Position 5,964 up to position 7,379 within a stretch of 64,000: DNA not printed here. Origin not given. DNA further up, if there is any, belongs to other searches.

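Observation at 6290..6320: Hydrogenase small subunit has Asn where the second proximal-cluster cysteine should be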

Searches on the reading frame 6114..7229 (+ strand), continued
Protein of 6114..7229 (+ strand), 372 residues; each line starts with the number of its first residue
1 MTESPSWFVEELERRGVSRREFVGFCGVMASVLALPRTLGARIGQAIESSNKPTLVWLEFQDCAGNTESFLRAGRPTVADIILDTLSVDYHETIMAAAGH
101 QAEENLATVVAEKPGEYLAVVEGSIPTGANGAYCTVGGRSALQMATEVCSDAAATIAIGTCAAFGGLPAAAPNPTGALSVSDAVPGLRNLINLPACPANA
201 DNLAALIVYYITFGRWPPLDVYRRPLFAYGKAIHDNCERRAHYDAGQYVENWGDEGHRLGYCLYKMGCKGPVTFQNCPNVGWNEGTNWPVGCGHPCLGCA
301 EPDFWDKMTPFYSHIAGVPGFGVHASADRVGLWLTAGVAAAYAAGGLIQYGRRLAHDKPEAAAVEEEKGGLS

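Call 62: find_homologous_proteins(query=P0122, max_evalue=1e-30)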
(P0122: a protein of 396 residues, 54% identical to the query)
Query P0122 (396 aa): 7123 proteins with E <= 1e-30 among 8000 candidates; the best 120 are listed.
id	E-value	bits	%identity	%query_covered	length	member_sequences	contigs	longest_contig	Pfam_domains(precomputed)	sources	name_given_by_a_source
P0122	1.6e-268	908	100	100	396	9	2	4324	PF01058.30,PF14720.12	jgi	jgi:hydrogenase small subunit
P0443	5.7e-250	847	94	96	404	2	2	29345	PF01058.30,PF14720.12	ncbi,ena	-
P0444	6.8e-240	814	88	95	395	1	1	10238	PF01058.30,PF14720.12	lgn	-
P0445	5.7e-238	808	88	100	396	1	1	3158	PF01058.30,PF14720.12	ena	-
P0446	8.2e-231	784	85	95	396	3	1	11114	PF01058.30,PF14720.12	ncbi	-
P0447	8.5e-230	781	86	95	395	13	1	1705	PF01058.30,PF14720.12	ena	-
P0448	1.6e-228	776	86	96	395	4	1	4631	PF01058.30,PF14720.12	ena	-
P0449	3.4e-227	772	84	100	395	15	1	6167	PF01058.30,PF14720.12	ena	-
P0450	4.3e-227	772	85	96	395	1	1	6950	PF01058.30,PF14720.12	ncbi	-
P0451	6.0e-227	771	83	100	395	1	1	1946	PF01058.30,PF14720.12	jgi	jgi:hydrogenase small subunit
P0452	1.4e-224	764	84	100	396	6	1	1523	PF01058.30,PF14720.12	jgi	jgi:hydrogenase small subunit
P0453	4.1e-173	594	69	92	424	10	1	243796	PF01058.30,PF14720.12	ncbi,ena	-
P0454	1.0e-172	593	70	91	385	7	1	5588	PF01058.30,PF14720.12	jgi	jgi:hydrogenase small subunit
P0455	1.4e-172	592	69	87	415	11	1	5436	PF01058.30,PF14720.12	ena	-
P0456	2.9e-171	588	67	96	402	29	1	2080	PF01058.30,PF14720.12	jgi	jgi:hydrogenase small subunit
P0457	2.1e-170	585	67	92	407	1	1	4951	PF01058.30,PF14720.12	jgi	jgi:hydrogenase small subunit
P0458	7.6e-170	583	68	92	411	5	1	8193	PF01058.30,PF14720.12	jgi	-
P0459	8.4e-170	583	67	93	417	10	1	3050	PF01058.30,PF14720.12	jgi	jgi:hydrogenase small subunit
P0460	1.1e-169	583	66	93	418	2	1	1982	PF01058.30,PF14720.12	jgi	jgi:hydrogenase small subunit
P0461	1.8e-169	582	66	94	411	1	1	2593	PF01058.30,PF14720.12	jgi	jgi:hydrogenase small subunit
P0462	3.8e-168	578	65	96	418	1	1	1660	PF01058.30,PF14720.12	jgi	jgi:hydrogenase small subunit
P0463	4.1e-168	578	67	93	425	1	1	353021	PF01058.30,PF14720.12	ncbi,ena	-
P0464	1.3e-167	576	67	92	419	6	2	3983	PF01058.30,PF14720.12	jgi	jgi:hydrogenase small subunit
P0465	9.8e-167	573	67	93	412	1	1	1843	PF01058.30,PF14720.12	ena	-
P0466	1.3e-166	573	69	88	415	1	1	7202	PF01058.30,PF14720.12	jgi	jgi:hydrogenase small subunit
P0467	1.8e-166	572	66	94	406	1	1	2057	PF01058.30,PF14720.12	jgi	jgi:hydrogenase small subunit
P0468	1.8e-166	572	64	96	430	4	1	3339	PF01058.30,PF14720.12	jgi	jgi:hydrogenase small subunit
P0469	2.5e-166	572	67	95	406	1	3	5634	PF01058.30,PF14720.12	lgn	-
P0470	5.9e-166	570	66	91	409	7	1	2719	PF01058.30,PF14720.12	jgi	jgi:hydrogenase small subunit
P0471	7.7e-166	570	66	95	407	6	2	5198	PF01058.30,PF14720.12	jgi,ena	-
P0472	1.9e-165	569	67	93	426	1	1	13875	PF01058.30,PF14720.12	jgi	jgi:hydrogenase small subunit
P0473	3.0e-165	568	65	96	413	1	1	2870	PF01058.30,PF14720.12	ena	-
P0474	3.2e-165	568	66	94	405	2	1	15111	PF01058.30,PF14720.12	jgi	-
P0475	5.8e-165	567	66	95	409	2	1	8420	PF01058.30,PF14720.12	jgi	jgi:hydrogenase small subunit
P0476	1.6e-164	566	65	95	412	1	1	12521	PF01058.30,PF14720.12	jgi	jgi:hydrogenase small subunit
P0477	2.5e-164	565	66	94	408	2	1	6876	PF01058.30,PF14720.12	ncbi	-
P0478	2.7e-164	565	66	91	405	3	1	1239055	PF01058.30,PF14720.12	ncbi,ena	-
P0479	4.3e-164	564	67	93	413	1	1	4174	PF01058.30,PF14720.12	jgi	jgi:hydrogenase small subunit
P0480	5.6e-164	564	64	96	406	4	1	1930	PF01058.30,PF14720.12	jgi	jgi:hydrogenase small subunit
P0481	8.4e-164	563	65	96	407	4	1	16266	PF01058.30,PF14720.12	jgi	jgi:hydrogenase small subunit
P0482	1.3e-163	563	67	91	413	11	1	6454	PF01058.30,PF14720.12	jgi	jgi:hydrogenase small subunit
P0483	1.3e-163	563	65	92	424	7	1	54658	PF01058.30,PF14720.12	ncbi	ncbi:MAG: hydrogenase small subunit [Chloroflexota bacterium]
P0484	1.4e-163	563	64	95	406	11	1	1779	PF01058.30,PF14720.12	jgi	jgi:hydrogenase small subunit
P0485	1.7e-163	562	65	95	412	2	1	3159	PF01058.30,PF14720.12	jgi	jgi:hydrogenase small subunit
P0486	1.8e-163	562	67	89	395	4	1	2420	PF01058.30,PF14720.12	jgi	jgi:hydrogenase small subunit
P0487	2.0e-163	562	66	93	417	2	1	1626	PF01058.30,PF14720.12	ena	-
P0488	2.0e-163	562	93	62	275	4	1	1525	PF01058.30,PF14720.12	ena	-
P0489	2.3e-163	562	65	94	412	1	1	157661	PF01058.30,PF14720.12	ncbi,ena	-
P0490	2.5e-163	562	67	91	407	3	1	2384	PF01058.30,PF14720.12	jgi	jgi:hydrogenase small subunit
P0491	2.9e-163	562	63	95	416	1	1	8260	PF01058.30,PF14720.12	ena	-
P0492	3.1e-163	561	66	94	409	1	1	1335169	PF01058.30,PF14720.12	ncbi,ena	-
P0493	3.4e-163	561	64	95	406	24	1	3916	PF01058.30,PF14720.12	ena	-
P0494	5.1e-163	561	65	91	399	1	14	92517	PF01058.30,PF14720.12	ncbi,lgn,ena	-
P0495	6.4e-163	560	64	91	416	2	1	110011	PF01058.30,PF14720.12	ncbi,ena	-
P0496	6.5e-163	560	65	95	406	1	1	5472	PF01058.30,PF14720.12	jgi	jgi:hydrogenase small subunit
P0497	7.5e-163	560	66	95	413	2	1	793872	PF01058.30,PF14720.12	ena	-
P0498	8.3e-163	560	65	95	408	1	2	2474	PF01058.30,PF14720.12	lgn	-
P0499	1.8e-162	559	64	91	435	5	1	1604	PF01058.30,PF14720.12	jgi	-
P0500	2.0e-162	559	65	95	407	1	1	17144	PF01058.30,PF14720.12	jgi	jgi:hydrogenase small subunit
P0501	2.4e-162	559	65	95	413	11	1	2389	PF01058.30,PF14720.12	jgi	jgi:hydrogenase small subunit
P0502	3.5e-162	558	63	96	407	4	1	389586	PF01058.30,PF14720.12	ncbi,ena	-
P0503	4.5e-162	558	64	96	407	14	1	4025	PF01058.30,PF14720.12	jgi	jgi:hydrogenase small subunit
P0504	8.7e-162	557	65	90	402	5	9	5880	PF01058.30,PF14720.12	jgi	jgi:hydrogenase small subunit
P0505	1.5e-161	556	64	94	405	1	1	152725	PF01058.30,PF14720.12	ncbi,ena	-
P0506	1.8e-161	556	66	92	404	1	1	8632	PF01058.30,PF14720.12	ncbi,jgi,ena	ncbi:MAG: hydrogenase small subunit [Chloroflexota bacterium]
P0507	2.8e-161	555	65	91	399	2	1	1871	PF01058.30,PF14720.12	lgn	-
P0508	4.0e-161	555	63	92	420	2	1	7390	PF01058.30,PF14720.12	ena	-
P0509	7.3e-161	554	64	94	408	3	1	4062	PF01058.30,PF14720.12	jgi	jgi:hydrogenase small subunit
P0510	1.0e-160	553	65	91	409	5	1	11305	PF01058.30,PF14720.12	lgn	-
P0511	1.3e-160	553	64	91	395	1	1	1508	PF01058.30,PF14720.12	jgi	jgi:hydrogenase small subunit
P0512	1.3e-160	553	64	94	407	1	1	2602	PF01058.30,PF14720.12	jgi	-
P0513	2.1e-160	552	65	94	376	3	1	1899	PF01058.30,PF14720.12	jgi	jgi:hydrogenase small subunit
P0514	2.3e-160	552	63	95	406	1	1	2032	PF01058.30,PF14720.12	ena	-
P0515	5.2e-160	551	63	94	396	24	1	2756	PF01058.30,PF14720.12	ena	-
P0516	5.6e-160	551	63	96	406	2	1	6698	PF01058.30,PF14720.12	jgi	jgi:hydrogenase small subunit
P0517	7.3e-160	550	64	91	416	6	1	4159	PF01058.30,PF14720.12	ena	-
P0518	1.1e-159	550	64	96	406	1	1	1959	PF01058.30,PF14720.12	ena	-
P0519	1.2e-159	550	67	87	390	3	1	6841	PF01058.30,PF14720.12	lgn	-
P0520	1.7e-159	549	63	96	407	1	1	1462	PF01058.30,PF14720.12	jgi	-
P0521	3.2e-159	548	63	95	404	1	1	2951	PF01058.30,PF14720.12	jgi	jgi:hydrogenase small subunit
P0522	3.7e-159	548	63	94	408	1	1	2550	PF01058.30,PF14720.12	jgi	jgi:hydrogenase small subunit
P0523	8.3e-159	547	62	96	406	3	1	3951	PF01058.30,PF14720.12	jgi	jgi:hydrogenase small subunit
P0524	8.3e-159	547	63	96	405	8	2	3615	PF01058.30,PF14720.12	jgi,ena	-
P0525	8.7e-159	547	62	96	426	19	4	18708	PF01058.30,PF14720.12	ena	-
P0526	1.7e-158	546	66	91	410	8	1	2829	PF01058.30,PF14720.12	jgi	jgi:hydrogenase small subunit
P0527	2.3e-158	545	62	93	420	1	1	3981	PF01058.30,PF14720.12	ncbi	-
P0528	2.4e-158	545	63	95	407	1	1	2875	PF01058.30,PF14720.12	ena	-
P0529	6.1e-158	544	65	95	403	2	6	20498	PF01058.30,PF14720.12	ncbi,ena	-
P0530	1.0e-157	543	64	91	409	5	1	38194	PF01058.30,PF14720.12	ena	-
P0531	1.3e-157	543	64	92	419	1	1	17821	PF01058.30,PF14720.12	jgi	jgi:hydrogenase small subunit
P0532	2.7e-157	542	63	96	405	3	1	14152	PF01058.30,PF14720.12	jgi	-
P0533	4.4e-157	541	62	94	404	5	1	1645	PF01058.30,PF14720.12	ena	-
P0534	1.8e-156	539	63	95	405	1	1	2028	PF01058.30,PF14720.12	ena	-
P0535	2.0e-156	539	64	94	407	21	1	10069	PF01058.30,PF14720.12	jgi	jgi:hydrogenase small subunit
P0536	2.4e-156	539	62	87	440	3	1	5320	PF01058.30,PF14720.12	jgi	jgi:hydrogenase small subunit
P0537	2.5e-156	539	63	89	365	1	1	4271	PF01058.30,PF14720.12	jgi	jgi:hydrogenase small subunit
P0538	6.3e-156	537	61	94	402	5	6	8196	PF01058.30,PF14720.12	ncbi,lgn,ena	-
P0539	1.0e-155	537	63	94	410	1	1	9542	PF01058.30,PF14720.12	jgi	jgi:hydrogenase small subunit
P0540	3.3e-155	535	62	94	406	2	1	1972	PF01058.30,PF14720.12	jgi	jgi:hydrogenase small subunit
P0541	6.5e-155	534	65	90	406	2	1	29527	PF01058.30,PF14720.12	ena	-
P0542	1.9e-154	533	62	95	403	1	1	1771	PF01058.30,PF14720.12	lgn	-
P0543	2.0e-154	532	61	96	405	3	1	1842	PF01058.30,PF14720.12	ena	-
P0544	2.9e-153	529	65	89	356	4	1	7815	PF01058.30,PF14720.12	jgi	jgi:hydrogenase small subunit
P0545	2.3e-152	526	64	90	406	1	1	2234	PF01058.30,PF14720.12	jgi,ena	-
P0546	5.0e-152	525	61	92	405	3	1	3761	PF01058.30,PF14720.12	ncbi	ncbi:MAG TPA: hydrogenase small subunit, partial [Candidatus Limnocylindrales bacterium]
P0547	4.2e-151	522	63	90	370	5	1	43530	PF01058.30,PF14720.12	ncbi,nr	ncbi:MAG: hydrogenase small subunit [Acidobacteriota bacterium]|nr:hydrogenase small subunit [Acidob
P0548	5.6e-151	521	61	94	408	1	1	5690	PF01058.30,PF14720.12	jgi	jgi:hydrogenase small subunit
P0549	6.9e-151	521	63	89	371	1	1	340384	PF01058.30,PF14720.12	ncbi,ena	-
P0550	1.0e-150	520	62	94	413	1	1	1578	PF01058.30,PF14720.12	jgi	jgi:hydrogenase small subunit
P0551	5.5e-150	518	63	92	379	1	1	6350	PF01058.30,PF14720.12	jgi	jgi:hydrogenase small subunit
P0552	9.0e-150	517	62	92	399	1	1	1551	PF01058.30,PF14720.12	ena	-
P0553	1.7e-149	516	62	90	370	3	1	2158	PF01058.30,PF14720.12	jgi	jgi:hydrogenase small subunit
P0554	1.7e-149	516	62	90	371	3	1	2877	PF01058.30,PF14720.12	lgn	-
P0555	4.6e-149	515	65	82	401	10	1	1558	PF01058.30,PF14720.12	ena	-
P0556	4.7e-149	515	60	93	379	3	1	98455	PF01058.30,PF14720.12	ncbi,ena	-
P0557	5.2e-149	515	63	89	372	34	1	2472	PF01058.30,PF14720.12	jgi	-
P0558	5.7e-149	515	62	91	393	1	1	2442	PF01058.30,PF14720.12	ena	-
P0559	1.3e-148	513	61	90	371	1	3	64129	PF01058.30,PF14720.12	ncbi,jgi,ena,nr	ncbi:MAG TPA: hydrogenase small subunit [Patescibacteria group bacterium]|nr:hydrogenase small subun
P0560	2.2e-148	513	61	92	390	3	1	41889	PF01058.30,PF14720.12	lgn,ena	-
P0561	3.4e-148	512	62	88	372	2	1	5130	PF01058.30,PF14720.12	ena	-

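Call 70: find_encoding_contigs(protein=P0001, flank=1000, max_places=4)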
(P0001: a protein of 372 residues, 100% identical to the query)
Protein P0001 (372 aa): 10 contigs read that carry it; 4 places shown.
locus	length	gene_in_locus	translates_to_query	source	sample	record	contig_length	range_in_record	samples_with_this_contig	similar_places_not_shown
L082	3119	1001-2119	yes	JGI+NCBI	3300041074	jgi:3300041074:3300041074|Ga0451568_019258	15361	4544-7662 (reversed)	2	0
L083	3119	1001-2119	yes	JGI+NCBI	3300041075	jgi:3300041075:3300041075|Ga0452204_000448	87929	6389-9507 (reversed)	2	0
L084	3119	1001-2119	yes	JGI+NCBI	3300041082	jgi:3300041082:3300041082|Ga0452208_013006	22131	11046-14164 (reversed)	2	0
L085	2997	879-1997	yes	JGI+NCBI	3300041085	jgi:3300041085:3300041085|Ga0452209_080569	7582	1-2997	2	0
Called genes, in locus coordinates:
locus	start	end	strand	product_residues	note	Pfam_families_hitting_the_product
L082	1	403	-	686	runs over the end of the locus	PF00930:DPPIV_N (faint), PF07676:PD40 (faint), PF26549:Tricorn_N, PF26550:Tricorn_2nd, PF26549:Tricorn_N (weak), PF02129:Peptidase_S15 (weak), PF00326:Peptidase_S9, PF01738:DLH (weak), +5 more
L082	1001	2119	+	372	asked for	PF01058:Oxidored_q6, PF14720:NiFe_hyd_SSU_C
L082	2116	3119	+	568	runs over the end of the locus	PF27537:HoxH (weak), PF00374:NiFeSe_Hases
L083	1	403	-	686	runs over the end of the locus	PF00930:DPPIV_N (faint), PF07676:PD40 (faint), PF26549:Tricorn_N, PF26550:Tricorn_2nd, PF26549:Tricorn_N (weak), PF02129:Peptidase_S15 (weak), PF00326:Peptidase_S9, PF01738:DLH (weak), +5 more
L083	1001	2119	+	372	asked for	PF01058:Oxidored_q6, PF14720:NiFe_hyd_SSU_C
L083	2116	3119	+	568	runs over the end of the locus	PF27537:HoxH (weak), PF00374:NiFeSe_Hases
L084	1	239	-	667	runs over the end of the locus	PF00930:DPPIV_N (faint), PF07676:PD40 (faint), PF26549:Tricorn_N, PF26550:Tricorn_2nd, PF26549:Tricorn_N (weak), PF02129:Peptidase_S15 (weak), PF00326:Peptidase_S9, PF01738:DLH (weak), +5 more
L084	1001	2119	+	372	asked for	PF01058:Oxidored_q6, PF14720:NiFe_hyd_SSU_C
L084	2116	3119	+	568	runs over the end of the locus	PF27537:HoxH (weak), PF00374:NiFeSe_Hases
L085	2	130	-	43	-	?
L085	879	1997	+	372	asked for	PF01058:Oxidored_q6, PF14720:NiFe_hyd_SSU_C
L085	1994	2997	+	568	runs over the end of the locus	PF27537:HoxH (weak), PF00374:NiFeSe_Hases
